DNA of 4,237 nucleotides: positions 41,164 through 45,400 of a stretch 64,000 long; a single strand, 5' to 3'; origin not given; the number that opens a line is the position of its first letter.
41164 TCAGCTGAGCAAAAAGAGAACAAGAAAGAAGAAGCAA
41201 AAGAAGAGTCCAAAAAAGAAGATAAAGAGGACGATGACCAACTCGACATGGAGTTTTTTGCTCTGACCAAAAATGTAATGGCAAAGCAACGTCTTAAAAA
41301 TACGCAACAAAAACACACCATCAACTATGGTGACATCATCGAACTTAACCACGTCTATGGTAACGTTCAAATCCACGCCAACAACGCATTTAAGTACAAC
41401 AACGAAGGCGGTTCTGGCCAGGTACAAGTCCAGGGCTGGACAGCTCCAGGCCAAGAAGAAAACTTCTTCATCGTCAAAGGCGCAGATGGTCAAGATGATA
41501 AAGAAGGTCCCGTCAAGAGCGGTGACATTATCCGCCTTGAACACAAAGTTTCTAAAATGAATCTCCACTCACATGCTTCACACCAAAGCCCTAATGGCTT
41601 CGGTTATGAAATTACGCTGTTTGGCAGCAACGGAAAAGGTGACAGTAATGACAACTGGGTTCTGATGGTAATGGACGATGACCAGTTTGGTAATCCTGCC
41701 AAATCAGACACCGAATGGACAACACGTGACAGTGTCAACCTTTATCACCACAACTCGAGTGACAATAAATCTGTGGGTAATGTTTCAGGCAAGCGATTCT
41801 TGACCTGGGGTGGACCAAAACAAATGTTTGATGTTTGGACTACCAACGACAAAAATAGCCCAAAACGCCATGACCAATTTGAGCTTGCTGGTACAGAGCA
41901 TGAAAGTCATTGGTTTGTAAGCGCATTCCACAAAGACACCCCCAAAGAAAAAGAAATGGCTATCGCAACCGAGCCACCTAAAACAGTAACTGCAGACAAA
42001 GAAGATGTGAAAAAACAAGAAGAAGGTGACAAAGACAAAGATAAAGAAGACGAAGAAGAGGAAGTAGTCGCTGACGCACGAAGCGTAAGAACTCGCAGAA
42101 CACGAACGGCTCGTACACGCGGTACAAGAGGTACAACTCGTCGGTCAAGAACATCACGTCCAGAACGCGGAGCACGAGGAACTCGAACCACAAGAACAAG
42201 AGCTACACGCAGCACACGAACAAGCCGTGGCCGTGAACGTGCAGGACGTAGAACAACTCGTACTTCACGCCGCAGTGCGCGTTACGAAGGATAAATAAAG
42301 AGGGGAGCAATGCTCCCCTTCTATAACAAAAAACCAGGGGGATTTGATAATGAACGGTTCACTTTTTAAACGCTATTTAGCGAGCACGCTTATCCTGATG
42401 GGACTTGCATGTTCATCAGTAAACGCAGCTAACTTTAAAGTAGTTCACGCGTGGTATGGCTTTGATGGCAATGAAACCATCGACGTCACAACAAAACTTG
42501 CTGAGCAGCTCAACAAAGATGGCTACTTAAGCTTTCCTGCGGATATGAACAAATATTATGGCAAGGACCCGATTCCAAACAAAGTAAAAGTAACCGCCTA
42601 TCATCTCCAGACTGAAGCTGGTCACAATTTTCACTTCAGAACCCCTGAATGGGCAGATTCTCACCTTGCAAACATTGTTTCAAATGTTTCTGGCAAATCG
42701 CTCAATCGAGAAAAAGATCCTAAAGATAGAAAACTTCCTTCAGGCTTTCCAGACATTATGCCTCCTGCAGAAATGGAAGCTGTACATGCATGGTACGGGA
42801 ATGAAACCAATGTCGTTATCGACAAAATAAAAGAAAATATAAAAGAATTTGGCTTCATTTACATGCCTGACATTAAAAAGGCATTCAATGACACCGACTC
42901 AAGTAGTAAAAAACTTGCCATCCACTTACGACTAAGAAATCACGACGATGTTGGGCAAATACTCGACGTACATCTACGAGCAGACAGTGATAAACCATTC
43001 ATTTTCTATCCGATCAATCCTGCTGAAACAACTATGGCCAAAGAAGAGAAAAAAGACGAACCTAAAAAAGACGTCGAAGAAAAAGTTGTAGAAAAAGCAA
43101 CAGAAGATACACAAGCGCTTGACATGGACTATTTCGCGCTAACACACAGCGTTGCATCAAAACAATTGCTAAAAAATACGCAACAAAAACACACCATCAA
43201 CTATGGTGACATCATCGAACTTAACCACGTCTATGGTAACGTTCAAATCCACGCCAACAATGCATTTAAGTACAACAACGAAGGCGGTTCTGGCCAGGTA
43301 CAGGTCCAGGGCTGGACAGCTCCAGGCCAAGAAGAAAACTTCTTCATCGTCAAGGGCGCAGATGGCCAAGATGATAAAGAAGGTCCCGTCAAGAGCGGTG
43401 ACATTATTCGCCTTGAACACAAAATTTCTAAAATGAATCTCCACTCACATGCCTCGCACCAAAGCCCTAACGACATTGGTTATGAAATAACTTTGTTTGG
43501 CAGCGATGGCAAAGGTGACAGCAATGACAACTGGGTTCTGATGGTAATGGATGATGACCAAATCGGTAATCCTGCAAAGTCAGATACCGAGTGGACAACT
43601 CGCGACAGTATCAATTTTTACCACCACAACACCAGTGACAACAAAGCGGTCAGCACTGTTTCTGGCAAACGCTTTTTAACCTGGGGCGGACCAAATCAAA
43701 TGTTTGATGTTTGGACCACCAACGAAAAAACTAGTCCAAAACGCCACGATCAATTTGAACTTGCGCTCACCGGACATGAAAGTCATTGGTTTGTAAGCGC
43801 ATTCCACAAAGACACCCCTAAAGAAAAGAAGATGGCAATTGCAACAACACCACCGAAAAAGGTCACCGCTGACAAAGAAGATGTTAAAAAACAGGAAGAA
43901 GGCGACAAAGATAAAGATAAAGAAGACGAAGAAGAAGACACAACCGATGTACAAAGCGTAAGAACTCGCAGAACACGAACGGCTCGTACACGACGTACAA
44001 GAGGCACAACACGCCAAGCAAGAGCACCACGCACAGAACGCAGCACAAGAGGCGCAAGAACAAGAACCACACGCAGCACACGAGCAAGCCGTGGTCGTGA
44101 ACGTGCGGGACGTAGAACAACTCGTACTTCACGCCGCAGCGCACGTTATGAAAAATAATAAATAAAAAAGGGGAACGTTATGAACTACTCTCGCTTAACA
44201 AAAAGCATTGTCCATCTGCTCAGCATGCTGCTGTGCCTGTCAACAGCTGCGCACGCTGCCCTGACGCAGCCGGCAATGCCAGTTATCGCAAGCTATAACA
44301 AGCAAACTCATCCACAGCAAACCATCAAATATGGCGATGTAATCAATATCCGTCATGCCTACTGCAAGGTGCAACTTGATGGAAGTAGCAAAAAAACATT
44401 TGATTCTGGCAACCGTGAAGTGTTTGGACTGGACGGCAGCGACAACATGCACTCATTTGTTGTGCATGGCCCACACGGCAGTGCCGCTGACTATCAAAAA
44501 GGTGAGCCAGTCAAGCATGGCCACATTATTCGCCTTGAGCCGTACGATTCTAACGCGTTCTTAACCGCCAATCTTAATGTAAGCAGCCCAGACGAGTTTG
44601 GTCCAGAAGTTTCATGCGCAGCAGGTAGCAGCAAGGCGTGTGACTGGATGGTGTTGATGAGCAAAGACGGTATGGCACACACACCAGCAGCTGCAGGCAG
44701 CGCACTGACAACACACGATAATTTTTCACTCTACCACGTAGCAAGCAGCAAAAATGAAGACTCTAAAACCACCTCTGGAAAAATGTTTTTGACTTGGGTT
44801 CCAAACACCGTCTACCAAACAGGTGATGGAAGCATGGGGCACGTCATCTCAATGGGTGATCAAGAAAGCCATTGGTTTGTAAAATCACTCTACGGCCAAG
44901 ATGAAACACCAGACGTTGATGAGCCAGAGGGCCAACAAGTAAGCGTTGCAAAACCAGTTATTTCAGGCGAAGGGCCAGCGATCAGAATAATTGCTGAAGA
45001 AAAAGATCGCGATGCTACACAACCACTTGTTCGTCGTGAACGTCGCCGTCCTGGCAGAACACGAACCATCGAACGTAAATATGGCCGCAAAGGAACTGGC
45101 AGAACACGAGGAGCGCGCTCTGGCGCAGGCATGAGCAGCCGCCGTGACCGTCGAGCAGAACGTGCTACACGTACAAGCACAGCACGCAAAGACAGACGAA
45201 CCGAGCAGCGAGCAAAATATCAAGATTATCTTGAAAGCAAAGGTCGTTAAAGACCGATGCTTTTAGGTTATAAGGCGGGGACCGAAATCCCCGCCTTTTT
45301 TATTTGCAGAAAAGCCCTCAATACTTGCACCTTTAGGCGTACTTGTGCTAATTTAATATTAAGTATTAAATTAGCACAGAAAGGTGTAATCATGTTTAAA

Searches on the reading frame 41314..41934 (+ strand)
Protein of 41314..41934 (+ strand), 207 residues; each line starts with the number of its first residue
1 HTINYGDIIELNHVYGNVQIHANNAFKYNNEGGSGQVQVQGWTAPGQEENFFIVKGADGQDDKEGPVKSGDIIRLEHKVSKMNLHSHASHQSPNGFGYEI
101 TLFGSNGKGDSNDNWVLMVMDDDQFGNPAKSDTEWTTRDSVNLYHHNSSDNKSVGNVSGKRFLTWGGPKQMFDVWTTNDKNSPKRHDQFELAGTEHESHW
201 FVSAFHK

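Call 31: find_related_loci(query=A2, collection=metagenome_contigs, flank=10000)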
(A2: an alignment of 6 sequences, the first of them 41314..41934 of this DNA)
Query A2 (207 aa) in metagenome_contigs; peptide patterns used: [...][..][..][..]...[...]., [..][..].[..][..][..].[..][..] (x = any residue, [..] = any of these).
298 stretches matched a pattern, but none encodes a relative of the query by tblastn (E <= 1e-3).

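Call 40: search_protein_representatives(alignment_id=A2)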
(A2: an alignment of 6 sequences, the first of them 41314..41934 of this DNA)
Query: 6 sequences, 207 profile positions. Proteins with E-value up to 0.001 (for the whole library): 1033; up to 1e-10: 321; up to 1e-30: 10. The best 150 are listed.
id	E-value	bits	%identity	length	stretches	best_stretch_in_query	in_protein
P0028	1.8e-136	469.2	-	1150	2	1-207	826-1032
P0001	1.6e-135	466.0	-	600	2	1-207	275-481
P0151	7.1e-131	450.9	-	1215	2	1-207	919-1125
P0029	1.5e-77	276.7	-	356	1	1-206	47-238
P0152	3.3e-54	200.5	-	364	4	2-116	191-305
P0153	1.1e-44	169.3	-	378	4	5-117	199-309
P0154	4.5e-39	151.0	-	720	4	4-117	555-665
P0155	5.0e-32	128.0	-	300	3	3-151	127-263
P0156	2.5e-31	125.7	-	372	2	4-120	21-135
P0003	3.6e-31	125.2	-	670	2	5-121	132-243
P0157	2.4e-29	119.3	-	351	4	1-117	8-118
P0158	3.8e-29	118.6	-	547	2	3-119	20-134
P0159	6.8e-28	114.5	-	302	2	4-119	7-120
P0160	5.2e-27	111.6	-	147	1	3-118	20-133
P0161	3.4e-26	109.0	-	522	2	2-124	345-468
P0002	2.6e-23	99.5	-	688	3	3-125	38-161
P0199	2.1e-21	93.3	-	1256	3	3-125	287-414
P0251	1.4e-17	80.9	-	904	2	3-118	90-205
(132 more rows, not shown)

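Call 44: find_encoding_contigs(protein=P0199, flank=10000, max_places=2)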
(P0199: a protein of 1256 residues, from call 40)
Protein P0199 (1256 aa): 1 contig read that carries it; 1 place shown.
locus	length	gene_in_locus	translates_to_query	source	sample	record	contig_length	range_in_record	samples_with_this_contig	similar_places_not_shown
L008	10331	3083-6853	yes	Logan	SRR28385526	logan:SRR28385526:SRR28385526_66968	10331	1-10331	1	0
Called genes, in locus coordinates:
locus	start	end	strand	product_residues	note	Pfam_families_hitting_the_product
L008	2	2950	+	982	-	?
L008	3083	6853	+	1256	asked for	PF08709:Ins145_P3_rec (faint), PF02815:MIR (faint), PF19193:Tectonin (weak)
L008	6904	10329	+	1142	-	?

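Call 45: find_encoding_contigs(protein=P0251, flank=10000, max_places=2)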
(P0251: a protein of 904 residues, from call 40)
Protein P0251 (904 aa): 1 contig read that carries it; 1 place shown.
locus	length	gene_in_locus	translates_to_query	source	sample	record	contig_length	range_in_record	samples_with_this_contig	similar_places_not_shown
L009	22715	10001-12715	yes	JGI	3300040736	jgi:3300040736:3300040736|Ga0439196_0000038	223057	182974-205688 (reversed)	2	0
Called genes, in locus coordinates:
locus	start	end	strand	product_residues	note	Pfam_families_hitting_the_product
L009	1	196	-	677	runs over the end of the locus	PF24807:WD40_CDC20-Fz, PF24814:WD40_Prp19, PF23381:Beta-prop_IFT122_1st, PF23383:Beta-prop_IFT140_1st (weak), PF23389:Beta-prop_WDR19_1st, PF25174:Beta-prop_THOC3, PF23381:Beta-prop_IFT122_1st, PF23414:Beta-prop_EML_2, +9 more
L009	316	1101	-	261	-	-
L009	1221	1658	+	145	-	PF09835:DUF2062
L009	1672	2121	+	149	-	PF01668:SmpB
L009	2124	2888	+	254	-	PF03099:BPL_LplA_LipB (weak)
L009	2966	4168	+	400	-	-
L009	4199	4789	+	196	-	-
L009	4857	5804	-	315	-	PF25145:NfeD1b_N (weak), PF01343:Peptidase_S49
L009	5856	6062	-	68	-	PF00301:Rubredoxin, PF21349:RUBY_RBDX (faint)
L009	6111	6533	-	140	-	-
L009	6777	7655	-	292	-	PF17827:PrmC_N, PF03602:Cons_hypoth95 (weak), PF02384:N6_Mtase (weak), PF06325:PrmA, PF05175:MTS, PF13847:Methyltransf_31, PF08242:Methyltransf_12, PF13649:Methyltransf_25, +5 more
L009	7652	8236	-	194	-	PF01725:Ham1p_like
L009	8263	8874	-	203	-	-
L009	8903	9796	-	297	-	PF02881:SRP54_N, PF25199:nSTAND_NTPase5 (faint), PF13191:AAA_16 (weak), PF06414:Zeta_toxin (weak), PF13604:AAA_30 (weak), PF06745:ATPase (faint), PF13401:AAA_22 (weak), PF00448:SRP54, +1 more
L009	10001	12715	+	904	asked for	PF02815:MIR, PF19193:Tectonin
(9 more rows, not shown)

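Call 73: find_related_loci(query=A2, collection=viral_contigs, flank=5000)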
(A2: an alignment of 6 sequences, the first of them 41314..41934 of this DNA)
Query A2 (207 aa) in viral_contigs; peptide patterns used: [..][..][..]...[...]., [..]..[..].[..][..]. (x = any residue, [..] = any of these).
167 stretches matched a pattern, but none encodes a relative of the query by tblastn (E <= 1e-3).

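Call 76: predict_structure(alignment_id=A2)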
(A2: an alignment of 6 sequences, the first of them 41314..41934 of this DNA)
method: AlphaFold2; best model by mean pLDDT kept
length: 207 residues; sequences in the alignment: 6
mean_pLDDT: 59.9   pTM: 0.64
mean pLDDT of the five models: 59.9, 59.4, 48.1, 39.3, 38.4
residues with pLDDT >= 90: 16; 70-90: 67; 50-70: 42; < 50: 82
segments of 3 or more residues with pLDDT < 50: 13-43, 90-96, 165-207
pLDDT, mean of each block of 10 residues (from residue 1): 88 41 33 34 57 82 87 81 61 50 53 80 71 84 80 78 50 33 34 35 37
secondary structure, 60 per line:
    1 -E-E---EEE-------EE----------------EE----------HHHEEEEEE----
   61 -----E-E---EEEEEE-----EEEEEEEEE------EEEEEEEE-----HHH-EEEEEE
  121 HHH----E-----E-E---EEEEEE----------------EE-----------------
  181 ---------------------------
elements in order: E8-10 E51-56 E72-77 E83-91 E98-105 E115-120 E140-145

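Call 78: fold_search(model_id=the predicted structure, library=pdb)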
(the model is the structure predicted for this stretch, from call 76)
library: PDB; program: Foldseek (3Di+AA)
matches with E <= 10: 357; with E <= 0.001: 9
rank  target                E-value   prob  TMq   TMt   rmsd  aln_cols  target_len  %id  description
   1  3mal_A                4.8e-06  1.00  0.44  0.50  11.4       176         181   27  Crystal structure of the SDF2-like protein from Arabidopsis thaliana (released 2010-04-07)
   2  6zqp                  3.5e-05  1.00  0.37  0.39   9.5       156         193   22  Structure of the Pmt2-MIR domain with bound ligands (released 2020-12-23)
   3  6p28                  1.2e-04  1.00  0.37  0.40   9.3       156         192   21  Crystal structure of the MIR domain (aa 337-532) of the S. cerevisiae mannosyltransferase Pmt2 (released 2019-07-10)
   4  6p25_B                1.9e-04  1.00  0.39  0.14  11.3       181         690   19  Structure of S. cerevisiae protein O-mannosyltransferase Pmt1-Pmt2 complex bound to the sugar donor and a peptide acce (released 2019-07-10)
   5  9e79_C                2.1e-04  1.00  0.41  0.43   8.8       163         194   23  Crystal structure of the MIR domain of the S. cerevisiae mannosyltransferase Pmt4 (released 2025-10-15)
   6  1t9f                  2.6e-04  1.00  0.41  0.47  10.8       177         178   20  Structural genomics of Caenorhabditis elegans: Structure of a protein with unknown function (released 2004-05-25)
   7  6zqq_A                3.8e-04  1.00  0.35  0.36   9.7       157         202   22  Structure of the Pmt3-MIR domain with bound ligands (released 2020-12-23)
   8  6zqq_D                4.1e-04  1.00  0.35  0.36   9.7       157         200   22  Structure of the Pmt3-MIR domain with bound ligands (released 2020-12-23)
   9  9e7a_B                5.0e-04  1.00  0.41  0.44   8.1       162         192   23  Crystal structure of the MIR domain of the S. cerevisiae mannosyltransferase Pmt4 in Complex with Ccw5 (released 2025-10-15)
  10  3uj4_B                1.1e-03  1.00  0.40  0.19  11.8       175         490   11  Crystal structure of the apo-inositol 1,4,5-trisphosphate receptor (released 2012-02-15)
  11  3uj4_A                1.1e-03  1.00  0.42  0.19  11.7       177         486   14  Crystal structure of the apo-inositol 1,4,5-trisphosphate receptor (released 2012-02-15)
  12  9e61_B                1.2e-03  1.00  0.40  0.13   8.3       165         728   23  Cryo-EM structure of Saccharomyces cerevisiae Pmt4 apo form (released 2025-10-15)
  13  9e6i_B                1.3e-03  1.00  0.40  0.13   8.3       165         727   23  Cryo-EM structure of Saccharomyces cerevisiae Pmt4-Ccw5 complex (released 2025-10-15)
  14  9e61_A                1.4e-03  1.00  0.40  0.13   8.3       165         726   23  Cryo-EM structure of Saccharomyces cerevisiae Pmt4 apo form (released 2025-10-15)
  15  6dqj_A                1.4e-03  1.00  0.42  0.05  10.8       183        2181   12  Human type 3 1,4,5-inositol trisphosphate receptor in a ligand-free state (released 2018-08-01)
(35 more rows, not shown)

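Call 88: search_protein_families(library=pfam, proteins=[L008:2-2950:+, L008:6904-10329:+, P0251, P0199], max_evalue=0.001)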
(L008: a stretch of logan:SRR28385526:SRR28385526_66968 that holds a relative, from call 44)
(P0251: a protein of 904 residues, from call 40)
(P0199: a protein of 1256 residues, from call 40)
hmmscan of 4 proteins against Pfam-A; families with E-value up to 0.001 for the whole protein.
L008:2-2950:+ (982 aa): 2 families
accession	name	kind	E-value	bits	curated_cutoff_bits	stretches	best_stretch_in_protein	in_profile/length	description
PF19193.6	Tectonin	-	4.6e-07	29.9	30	1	697-795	10-98/216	Tectonin domain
PF14517.12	Tachylectin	-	0.00054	20.2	29.8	0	637-796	30-208/230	Tachylectin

L008:6904-10329:+ (1142 aa): 0 families

P0251 (904 aa): 3 families
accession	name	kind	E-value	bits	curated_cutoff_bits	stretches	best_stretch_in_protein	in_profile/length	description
PF19193.6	Tectonin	-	1.5e-10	41.3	30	1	598-735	2-137/216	Tectonin domain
PF02815.25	MIR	-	1.7e-10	41.5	25.6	1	90-236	3-158/185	MIR domain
PF11875.14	DnaJ-like_C11_C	-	0.00019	21.7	27.1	1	372-463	32-124/132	DnaJ-like protein C11, C-terminal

P0199 (1256 aa): 2 families
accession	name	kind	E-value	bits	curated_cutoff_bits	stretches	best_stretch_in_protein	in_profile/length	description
PF02815.25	MIR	-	1.5e-12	48.2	25.6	1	55-155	3-95/185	MIR domain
PF08709.17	Ins145_P3_rec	-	1e-11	44.8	23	0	494-613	67-152/213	Inositol 1,4,5-trisphosphate/ryanodine receptor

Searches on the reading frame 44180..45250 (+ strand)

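Call 4: search_protein_families(library=pfam, proteins=[window:44180-45250:+], max_evalue=0.01)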
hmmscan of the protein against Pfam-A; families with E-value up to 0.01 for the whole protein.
window:44180-45250:+ (356 aa): 1 family
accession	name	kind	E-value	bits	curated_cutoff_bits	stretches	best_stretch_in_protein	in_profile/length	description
PF08709.17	Ins145_P3_rec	-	0.0098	15.5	23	0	101-158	88-147/213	Inositol 1,4,5-trisphosphate/ryanodine receptor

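Call 70: search_protein_families(library=ncbifam, proteins=[window:44180-45250:+], max_evalue=1)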
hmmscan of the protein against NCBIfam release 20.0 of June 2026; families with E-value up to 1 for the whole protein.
window:44180-45250:+ (356 aa): 0 families
